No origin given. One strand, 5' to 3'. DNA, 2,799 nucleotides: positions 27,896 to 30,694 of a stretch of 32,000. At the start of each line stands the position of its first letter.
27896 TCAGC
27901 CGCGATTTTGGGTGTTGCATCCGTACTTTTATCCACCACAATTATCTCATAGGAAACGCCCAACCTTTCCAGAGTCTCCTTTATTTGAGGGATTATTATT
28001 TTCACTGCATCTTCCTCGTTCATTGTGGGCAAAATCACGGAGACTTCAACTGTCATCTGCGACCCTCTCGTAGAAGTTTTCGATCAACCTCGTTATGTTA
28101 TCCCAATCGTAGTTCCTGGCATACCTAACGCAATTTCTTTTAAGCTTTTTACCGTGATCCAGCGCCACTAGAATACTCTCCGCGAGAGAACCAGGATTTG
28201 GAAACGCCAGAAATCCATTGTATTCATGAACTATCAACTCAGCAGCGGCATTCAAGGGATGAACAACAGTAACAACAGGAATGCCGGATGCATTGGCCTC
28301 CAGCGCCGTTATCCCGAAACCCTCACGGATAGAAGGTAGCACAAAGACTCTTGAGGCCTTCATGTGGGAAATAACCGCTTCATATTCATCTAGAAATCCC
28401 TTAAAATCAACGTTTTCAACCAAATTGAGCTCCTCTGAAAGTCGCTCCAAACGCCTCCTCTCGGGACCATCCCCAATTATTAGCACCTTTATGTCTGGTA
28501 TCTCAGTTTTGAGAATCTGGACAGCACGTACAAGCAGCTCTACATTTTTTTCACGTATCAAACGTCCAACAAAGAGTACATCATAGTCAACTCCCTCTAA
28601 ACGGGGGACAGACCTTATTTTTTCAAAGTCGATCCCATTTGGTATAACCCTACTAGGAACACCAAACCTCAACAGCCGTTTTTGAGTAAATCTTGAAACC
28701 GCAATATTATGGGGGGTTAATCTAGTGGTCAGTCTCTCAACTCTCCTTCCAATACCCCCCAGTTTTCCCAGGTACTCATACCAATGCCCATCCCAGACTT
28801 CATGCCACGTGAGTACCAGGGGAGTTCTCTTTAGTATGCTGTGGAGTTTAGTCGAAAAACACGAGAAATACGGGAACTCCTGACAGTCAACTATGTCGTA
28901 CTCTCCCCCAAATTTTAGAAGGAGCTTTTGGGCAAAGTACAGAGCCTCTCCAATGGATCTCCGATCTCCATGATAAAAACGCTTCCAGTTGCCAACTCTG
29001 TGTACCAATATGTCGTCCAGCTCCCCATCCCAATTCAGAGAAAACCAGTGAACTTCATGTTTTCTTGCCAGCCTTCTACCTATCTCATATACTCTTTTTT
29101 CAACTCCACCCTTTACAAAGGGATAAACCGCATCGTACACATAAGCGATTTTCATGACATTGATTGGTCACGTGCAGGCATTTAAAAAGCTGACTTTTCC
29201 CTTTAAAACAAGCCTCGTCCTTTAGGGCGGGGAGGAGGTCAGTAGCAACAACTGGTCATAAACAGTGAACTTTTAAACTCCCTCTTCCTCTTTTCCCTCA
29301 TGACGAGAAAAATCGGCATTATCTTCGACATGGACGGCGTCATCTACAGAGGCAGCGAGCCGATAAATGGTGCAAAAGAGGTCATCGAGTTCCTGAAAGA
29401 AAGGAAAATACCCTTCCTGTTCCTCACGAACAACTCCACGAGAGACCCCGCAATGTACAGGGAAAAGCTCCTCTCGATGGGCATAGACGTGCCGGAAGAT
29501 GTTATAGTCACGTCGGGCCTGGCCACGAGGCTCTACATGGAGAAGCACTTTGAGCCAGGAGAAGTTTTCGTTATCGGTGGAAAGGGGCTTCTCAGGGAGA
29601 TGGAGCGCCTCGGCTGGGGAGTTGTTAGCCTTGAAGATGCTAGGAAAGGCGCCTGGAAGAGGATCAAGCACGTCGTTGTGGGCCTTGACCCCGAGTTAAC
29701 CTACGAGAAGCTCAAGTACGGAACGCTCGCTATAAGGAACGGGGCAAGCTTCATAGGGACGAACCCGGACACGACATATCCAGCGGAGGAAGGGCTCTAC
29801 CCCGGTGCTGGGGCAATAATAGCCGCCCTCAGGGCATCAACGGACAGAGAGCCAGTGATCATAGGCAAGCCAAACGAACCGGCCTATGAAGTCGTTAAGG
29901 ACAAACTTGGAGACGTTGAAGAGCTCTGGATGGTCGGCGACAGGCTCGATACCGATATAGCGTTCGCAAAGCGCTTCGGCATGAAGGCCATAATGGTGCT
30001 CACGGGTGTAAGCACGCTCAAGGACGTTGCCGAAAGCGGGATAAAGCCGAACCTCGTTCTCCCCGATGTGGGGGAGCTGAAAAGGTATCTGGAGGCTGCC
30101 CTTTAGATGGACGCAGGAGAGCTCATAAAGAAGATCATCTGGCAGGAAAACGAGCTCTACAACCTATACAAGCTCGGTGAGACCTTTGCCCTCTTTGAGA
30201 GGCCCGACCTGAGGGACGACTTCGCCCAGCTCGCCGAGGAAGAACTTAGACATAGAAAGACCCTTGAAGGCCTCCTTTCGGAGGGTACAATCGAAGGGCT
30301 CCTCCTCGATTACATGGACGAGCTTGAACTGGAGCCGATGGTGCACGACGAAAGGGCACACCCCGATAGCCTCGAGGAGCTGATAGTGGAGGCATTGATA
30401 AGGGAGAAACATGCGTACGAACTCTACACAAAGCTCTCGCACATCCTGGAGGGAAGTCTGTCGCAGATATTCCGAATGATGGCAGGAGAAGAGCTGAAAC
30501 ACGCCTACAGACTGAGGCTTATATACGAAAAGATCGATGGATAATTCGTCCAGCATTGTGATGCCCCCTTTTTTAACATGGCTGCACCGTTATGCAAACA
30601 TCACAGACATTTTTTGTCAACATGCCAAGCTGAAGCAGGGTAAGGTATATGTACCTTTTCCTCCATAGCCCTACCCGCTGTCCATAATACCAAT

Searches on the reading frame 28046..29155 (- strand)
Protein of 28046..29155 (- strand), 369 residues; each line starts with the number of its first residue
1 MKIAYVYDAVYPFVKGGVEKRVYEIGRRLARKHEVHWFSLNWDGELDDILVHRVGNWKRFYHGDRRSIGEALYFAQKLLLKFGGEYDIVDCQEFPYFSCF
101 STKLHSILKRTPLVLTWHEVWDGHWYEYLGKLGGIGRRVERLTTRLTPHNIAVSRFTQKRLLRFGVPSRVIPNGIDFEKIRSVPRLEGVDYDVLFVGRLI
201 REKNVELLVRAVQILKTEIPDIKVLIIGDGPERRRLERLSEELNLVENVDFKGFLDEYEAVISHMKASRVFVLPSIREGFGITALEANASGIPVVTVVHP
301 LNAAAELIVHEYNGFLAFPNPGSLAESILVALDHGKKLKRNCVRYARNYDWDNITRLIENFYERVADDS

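Call 8: search_protein_families(library=pfam, proteins=[window:28046-29155:-], max_evalue=0.001)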
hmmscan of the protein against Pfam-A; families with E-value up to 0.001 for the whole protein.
window:28046-29155:- (369 aa): 5 families
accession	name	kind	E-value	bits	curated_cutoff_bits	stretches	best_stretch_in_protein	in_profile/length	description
PF00534.26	Glycos_transf_1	-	3.6e-41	141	26.4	1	177-348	2-171/172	Glycosyl transferases group 1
PF13692.12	Glyco_trans_1_4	-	4.9e-31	108.3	27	1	192-333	3-141/142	Glycosyl transferases group 1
PF13439.12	Glyco_transf_4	-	3.5e-30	105.7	28.5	1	16-178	2-169/170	Glycosyltransferase Family 4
PF20706.3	GT4-conflict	-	8.3e-15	55.1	26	1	174-295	180-309/385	Family 4 Glycosyltransferase in conflict systems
PF13579.12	Glyco_trans_4_4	-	2.7e-12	47.7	29.7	1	16-174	1-158/158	Glycosyl transferase 4-like domain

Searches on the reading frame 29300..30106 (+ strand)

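Call 8: search_protein_families(library=pfam, proteins=[window:29300-30106:+], max_evalue=0.001)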
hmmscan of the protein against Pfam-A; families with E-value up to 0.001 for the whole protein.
window:29300-30106:+ (268 aa): 5 families
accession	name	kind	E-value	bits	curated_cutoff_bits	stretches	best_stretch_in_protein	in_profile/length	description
PF13344.12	Hydrolase_6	-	1.3e-29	102.6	27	1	7-106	1-100/101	Haloacid dehalogenase-like hydrolase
PF13242.12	Hydrolase_like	-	8.5e-20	70.9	22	1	188-260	2-75/75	HAD-hyrolase-like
PF00702.32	Hydrolase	-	3.9e-16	60.4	26.4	1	89-227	53-191/191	haloacid dehalogenase-like hydrolase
PF13419.12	HAD_2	-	8.9e-07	29.6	23.8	0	186-233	131-178/178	Haloacid dehalogenase-like hydrolase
PF09419.16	PGP_phosphatase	-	0.00014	22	20.4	1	203-237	133-167/168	Mitochondrial PGP phosphatase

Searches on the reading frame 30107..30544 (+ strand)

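Call 8: search_protein_families(library=pfam, proteins=[window:30107-30544:+], max_evalue=0.001)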
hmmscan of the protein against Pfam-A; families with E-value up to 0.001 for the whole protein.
window:30107-30544:+ (145 aa): 1 family
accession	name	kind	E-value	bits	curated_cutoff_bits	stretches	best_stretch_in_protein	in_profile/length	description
PF02915.23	Rubrerythrin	-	1.9e-09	38.5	22.8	1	91-144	1-57/137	Rubrerythrin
